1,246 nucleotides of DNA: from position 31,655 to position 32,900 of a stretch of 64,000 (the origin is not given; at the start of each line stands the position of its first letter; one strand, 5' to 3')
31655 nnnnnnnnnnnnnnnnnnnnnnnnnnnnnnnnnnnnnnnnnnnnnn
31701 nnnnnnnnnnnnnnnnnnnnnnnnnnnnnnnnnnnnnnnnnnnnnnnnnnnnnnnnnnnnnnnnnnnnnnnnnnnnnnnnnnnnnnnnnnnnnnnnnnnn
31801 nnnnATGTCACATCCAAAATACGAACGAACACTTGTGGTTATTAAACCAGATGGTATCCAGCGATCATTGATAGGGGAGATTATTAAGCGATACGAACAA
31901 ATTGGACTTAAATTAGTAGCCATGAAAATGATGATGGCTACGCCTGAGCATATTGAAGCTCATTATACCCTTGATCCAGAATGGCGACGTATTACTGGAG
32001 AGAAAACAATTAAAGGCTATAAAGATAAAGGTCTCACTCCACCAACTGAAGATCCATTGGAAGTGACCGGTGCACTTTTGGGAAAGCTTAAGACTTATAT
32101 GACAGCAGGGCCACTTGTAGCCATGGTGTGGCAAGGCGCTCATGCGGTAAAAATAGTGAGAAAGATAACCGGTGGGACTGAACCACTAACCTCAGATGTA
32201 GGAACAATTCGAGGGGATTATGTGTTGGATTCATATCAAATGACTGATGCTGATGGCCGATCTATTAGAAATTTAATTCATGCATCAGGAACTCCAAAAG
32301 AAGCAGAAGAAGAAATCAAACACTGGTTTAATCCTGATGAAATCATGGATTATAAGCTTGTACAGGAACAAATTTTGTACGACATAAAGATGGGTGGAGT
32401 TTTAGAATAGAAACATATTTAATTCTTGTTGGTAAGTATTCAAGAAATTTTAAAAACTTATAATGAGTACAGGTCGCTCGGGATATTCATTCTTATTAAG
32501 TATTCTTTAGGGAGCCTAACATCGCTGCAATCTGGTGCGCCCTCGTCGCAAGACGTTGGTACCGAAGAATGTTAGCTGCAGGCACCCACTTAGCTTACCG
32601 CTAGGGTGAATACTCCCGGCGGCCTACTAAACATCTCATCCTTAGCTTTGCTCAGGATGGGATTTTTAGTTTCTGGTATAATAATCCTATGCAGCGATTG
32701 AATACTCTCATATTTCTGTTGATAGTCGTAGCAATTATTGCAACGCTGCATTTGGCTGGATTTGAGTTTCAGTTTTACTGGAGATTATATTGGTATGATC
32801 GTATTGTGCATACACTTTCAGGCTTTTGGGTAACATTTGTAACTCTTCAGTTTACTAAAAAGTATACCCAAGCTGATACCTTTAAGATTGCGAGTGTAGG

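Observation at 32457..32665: GC-rich, strongly structured candidate small RNA between ndk and the VanZ-like gene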

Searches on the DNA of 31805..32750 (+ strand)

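Call 4: search_rna_families(source=window, start=32350, end=32750, threshold=evalue, max_evalue=10, show_alignments=5)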
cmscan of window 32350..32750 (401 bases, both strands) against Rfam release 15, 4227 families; matches with E-value up to 10: 2.
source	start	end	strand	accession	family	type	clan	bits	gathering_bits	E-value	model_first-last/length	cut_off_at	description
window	32447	32521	+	RF02298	TtnuCD22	Gene; snRNA; snoRNA; CD-box;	-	18.4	85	0.62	1-77/77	no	Tetrahymena snoRNA TtnuCD22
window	32645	32746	-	RF00142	snoZ118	Gene; snRNA; snoRNA; CD-box;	-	16.3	48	4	1-108/108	no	Small nucleolar RNA Z118/Z121/Z120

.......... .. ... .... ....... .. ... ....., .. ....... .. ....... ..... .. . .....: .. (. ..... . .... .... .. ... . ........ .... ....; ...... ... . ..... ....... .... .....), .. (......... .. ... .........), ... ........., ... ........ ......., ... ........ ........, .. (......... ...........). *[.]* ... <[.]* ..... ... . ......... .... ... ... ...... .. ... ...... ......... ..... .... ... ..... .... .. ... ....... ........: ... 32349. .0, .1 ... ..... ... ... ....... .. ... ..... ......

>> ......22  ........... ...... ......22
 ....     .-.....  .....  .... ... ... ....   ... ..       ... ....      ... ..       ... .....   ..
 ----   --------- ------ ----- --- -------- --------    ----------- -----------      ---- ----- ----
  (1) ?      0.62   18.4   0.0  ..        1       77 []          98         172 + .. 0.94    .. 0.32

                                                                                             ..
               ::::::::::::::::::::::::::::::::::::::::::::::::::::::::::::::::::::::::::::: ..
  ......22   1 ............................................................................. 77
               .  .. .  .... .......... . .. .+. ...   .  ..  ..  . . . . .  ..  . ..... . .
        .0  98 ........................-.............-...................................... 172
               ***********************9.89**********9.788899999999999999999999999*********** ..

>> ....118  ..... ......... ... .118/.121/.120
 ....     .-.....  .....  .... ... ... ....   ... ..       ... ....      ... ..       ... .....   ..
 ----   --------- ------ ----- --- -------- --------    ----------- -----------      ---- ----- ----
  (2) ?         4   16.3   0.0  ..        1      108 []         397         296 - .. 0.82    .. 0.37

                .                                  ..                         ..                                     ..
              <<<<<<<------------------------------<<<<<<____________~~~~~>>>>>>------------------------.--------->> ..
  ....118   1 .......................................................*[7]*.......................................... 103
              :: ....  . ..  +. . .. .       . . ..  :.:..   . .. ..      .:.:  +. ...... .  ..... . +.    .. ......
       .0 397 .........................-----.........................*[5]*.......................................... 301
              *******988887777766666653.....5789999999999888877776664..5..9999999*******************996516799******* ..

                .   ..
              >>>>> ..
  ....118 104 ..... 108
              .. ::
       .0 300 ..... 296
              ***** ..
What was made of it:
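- Tried and rejected: Rfam at E<=10 on 32350-32750: only chance snoRNA matches (call 4).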

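Call 36: search_rna_families(source=L006, start=3100, end=3320, threshold=evalue, max_evalue=10, show_alignments=3)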
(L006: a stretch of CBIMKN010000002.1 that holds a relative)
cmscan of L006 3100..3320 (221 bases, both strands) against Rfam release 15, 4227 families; matches with E-value up to 10: 15.
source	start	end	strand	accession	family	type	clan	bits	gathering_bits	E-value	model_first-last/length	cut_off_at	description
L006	3224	3302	+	RF01772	rnk_pseudo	Cis-reg; leader;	-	25.1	55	0.019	1-108/108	no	Pseudomonas rnk leader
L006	3265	3320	-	RF00513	Trp_leader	Cis-reg; leader;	-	16.2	41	0.68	39-100/100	5'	Tryptophan operon leader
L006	3269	3293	-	RF01770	rimP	Cis-reg; leader;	-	15.8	47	3.1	34-57/102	no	Gammaprotebacteria rimP leader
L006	3268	3297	-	RF01772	rnk_pseudo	Cis-reg; leader;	-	15.2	55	2.8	70-100/108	no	Pseudomonas rnk leader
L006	3269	3293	+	RF01770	rimP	Cis-reg; leader;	-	14.9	47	4.6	34-57/102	no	Gammaprotebacteria rimP leader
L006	3194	3295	+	RF01400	istR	Gene; antitoxin;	-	14.6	45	0.91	1-130/130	no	istR Hfq binding RNA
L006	3204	3265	+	RF00858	mir-306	Gene; miRNA;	-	13.2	52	3.7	1-81/81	no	mir-306 microRNA precursor family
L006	3267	3320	-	RF01400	istR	Gene; antitoxin;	-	12.9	45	2.3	73-130/130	5'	istR Hfq binding RNA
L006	3189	3294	+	RF02144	rsmX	Gene;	CL00106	12.9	56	2.7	1-114/114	no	rsmX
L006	3225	3299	+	RF02837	anti-hemB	Gene; sRNA;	-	12.7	49.5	1.4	1-81/81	no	Burkholderia RNA 7 (anti-hemB)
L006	3267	3292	+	RF01393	isrJ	Gene; sRNA;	-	12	37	8.1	48-74/75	no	isrJ Hfq binding RNA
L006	3221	3294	+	RF01394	isrK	Gene; sRNA;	-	11.6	50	2.8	1-77/77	no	isrK Hfq binding RNA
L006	3270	3293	-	RF00624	P9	Gene;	-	11.3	43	5.3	50-73/74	no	Pseudomonas sRNA P9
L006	3164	3223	+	RF02172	RFPL3-AS1_2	Gene; lncRNA;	-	10.2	40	2.3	1-71/71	no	RFPL3 antisense RNA 1 conserved region 2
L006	3169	3240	+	RF00013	6S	Gene;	-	9.5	46.4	8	48-144/187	no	6S / SsrS RNA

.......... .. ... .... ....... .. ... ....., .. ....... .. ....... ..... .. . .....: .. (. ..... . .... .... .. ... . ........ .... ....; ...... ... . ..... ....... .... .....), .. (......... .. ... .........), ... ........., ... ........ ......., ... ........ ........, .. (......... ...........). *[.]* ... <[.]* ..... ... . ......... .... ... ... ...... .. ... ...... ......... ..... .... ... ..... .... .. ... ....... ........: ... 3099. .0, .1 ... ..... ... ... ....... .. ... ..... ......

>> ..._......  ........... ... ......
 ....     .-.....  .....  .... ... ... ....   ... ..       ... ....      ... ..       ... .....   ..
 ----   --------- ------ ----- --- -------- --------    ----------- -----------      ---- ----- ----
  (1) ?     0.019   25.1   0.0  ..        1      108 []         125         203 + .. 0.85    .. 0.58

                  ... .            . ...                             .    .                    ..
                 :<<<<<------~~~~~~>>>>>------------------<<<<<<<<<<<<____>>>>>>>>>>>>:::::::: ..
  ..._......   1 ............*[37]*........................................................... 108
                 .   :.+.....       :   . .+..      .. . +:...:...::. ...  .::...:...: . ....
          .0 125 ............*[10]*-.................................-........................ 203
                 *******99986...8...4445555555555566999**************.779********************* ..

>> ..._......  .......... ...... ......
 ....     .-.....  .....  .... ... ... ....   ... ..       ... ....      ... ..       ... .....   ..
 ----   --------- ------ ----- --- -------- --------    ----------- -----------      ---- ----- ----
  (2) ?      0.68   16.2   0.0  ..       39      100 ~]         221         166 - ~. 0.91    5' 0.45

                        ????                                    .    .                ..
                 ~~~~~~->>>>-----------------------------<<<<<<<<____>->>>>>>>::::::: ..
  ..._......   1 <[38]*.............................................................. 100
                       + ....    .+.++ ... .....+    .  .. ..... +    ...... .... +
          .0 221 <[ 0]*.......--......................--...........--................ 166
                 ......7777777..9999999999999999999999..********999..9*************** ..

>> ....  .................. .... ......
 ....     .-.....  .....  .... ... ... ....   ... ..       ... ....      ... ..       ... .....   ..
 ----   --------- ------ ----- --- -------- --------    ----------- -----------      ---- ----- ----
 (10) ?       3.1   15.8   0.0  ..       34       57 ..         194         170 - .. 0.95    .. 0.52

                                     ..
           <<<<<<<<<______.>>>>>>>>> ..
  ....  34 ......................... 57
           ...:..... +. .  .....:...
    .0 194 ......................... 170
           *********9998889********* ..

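Call 55: search_rna_families(source=L006, start=3138, end=3268, threshold=evalue, max_evalue=10, show_alignments=10)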
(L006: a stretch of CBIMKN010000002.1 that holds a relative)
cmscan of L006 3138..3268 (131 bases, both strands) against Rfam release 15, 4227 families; matches with E-value up to 10: 3.
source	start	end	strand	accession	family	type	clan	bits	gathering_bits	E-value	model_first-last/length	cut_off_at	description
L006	3204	3265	+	RF00858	mir-306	Gene; miRNA;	-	13.2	52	2.2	1-81/81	no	mir-306 microRNA precursor family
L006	3208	3262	+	RF03221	mir-6715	Gene; miRNA;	-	12.9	82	6.5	1-57/57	no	mir-6715 microRNA precursor family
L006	3164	3223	+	RF02172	RFPL3-AS1_2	Gene; lncRNA;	-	10.2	40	1.4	1-71/71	no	RFPL3 antisense RNA 1 conserved region 2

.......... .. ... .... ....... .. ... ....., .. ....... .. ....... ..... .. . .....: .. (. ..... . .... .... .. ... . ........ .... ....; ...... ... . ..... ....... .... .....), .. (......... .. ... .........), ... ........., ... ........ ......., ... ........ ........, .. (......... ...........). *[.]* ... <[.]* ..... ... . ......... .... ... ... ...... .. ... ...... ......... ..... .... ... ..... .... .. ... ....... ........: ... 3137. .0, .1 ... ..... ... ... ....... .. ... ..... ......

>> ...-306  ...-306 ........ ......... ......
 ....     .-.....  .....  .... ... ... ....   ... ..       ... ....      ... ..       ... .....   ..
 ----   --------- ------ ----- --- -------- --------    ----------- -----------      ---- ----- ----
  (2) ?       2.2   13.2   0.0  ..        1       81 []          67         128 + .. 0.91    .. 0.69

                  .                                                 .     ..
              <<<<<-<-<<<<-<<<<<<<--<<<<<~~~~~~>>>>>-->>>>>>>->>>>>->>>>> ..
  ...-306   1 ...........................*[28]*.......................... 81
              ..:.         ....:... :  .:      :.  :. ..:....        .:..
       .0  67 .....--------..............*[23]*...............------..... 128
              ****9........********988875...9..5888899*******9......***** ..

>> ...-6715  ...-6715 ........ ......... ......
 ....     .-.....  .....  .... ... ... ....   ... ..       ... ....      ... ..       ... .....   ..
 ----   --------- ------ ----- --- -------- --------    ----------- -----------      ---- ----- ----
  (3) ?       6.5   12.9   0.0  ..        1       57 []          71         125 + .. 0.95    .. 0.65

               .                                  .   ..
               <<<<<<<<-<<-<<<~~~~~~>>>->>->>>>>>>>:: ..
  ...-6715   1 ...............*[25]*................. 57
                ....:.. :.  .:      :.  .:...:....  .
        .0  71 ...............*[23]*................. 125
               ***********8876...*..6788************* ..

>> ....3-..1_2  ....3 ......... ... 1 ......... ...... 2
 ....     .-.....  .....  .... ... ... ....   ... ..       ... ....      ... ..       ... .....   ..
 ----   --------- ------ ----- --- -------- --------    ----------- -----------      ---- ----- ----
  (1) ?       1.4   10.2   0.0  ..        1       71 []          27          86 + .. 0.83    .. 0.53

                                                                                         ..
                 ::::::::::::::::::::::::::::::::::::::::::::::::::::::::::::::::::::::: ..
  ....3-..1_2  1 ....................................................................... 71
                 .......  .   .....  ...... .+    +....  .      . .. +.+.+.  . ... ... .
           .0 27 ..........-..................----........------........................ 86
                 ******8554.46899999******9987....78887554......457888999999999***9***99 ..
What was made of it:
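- On relative L006 it gave only an unstable 9.5-bit match (calls 36, 55).
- Tried and rejected: I treated it as noise (calls 36, 55).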

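Call 70: search_rna_families(source=window, start=32466, end=32630, threshold=evalue, max_evalue=10, show_alignments=6)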
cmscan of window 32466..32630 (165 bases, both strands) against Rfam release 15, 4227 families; matches with E-value up to 10: 2.
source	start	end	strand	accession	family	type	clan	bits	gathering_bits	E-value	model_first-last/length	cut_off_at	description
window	32491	32533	-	RF02925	6A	Gene; sRNA;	-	15.4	41.2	2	1-52/52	no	6A RNA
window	32484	32612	+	RF00013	6S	Gene;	-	13.8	46.4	0.57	33-154/187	no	6S / SsrS RNA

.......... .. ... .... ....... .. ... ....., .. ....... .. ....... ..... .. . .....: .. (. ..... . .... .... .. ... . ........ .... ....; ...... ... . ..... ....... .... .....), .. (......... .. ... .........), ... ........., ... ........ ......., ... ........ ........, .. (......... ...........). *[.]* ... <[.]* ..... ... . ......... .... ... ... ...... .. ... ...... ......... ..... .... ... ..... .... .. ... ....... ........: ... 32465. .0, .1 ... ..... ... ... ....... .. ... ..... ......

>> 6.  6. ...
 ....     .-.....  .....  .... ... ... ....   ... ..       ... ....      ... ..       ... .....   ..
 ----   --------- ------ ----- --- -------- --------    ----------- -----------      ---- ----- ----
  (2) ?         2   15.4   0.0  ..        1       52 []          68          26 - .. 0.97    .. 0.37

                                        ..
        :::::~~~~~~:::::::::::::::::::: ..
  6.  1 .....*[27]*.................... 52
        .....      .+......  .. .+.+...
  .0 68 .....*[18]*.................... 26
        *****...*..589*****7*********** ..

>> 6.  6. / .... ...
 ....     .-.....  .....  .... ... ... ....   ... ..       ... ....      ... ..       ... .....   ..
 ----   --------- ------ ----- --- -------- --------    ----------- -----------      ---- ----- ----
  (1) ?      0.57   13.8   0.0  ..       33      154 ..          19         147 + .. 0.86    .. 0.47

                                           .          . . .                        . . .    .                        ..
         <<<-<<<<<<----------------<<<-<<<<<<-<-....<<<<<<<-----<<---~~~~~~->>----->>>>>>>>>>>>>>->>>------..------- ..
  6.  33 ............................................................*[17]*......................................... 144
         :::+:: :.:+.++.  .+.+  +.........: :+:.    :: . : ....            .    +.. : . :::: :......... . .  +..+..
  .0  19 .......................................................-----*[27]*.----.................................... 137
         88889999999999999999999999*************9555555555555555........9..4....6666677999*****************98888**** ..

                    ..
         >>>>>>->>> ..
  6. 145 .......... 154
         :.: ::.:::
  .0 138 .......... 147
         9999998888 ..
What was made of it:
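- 32490..32509 (+): 5' central bubble: AU-rich, poorly conserved, open. The first 4 nt (UUCU) can instead pair with AGGG at 32603-32606. It aligns to the unpaired 5' bubble of RF00013 (call 70).
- On 6S RNA (SsrS, Rfam RF00013): That is the best E-value of 4227 families and the alignment is in the correct register (call 70).
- Closest known: Firmicutes-type 6S RNA. Different: The core is 157 nt here, with a family median of 127, against about 180 nt. RF00013 scores only 13.8 bits (call 70).
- The 5' bubble, GGGAGCC and CACCCAC align in register (call 70). The sequence is sub-threshold for RF00013 (calls 4, 70).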
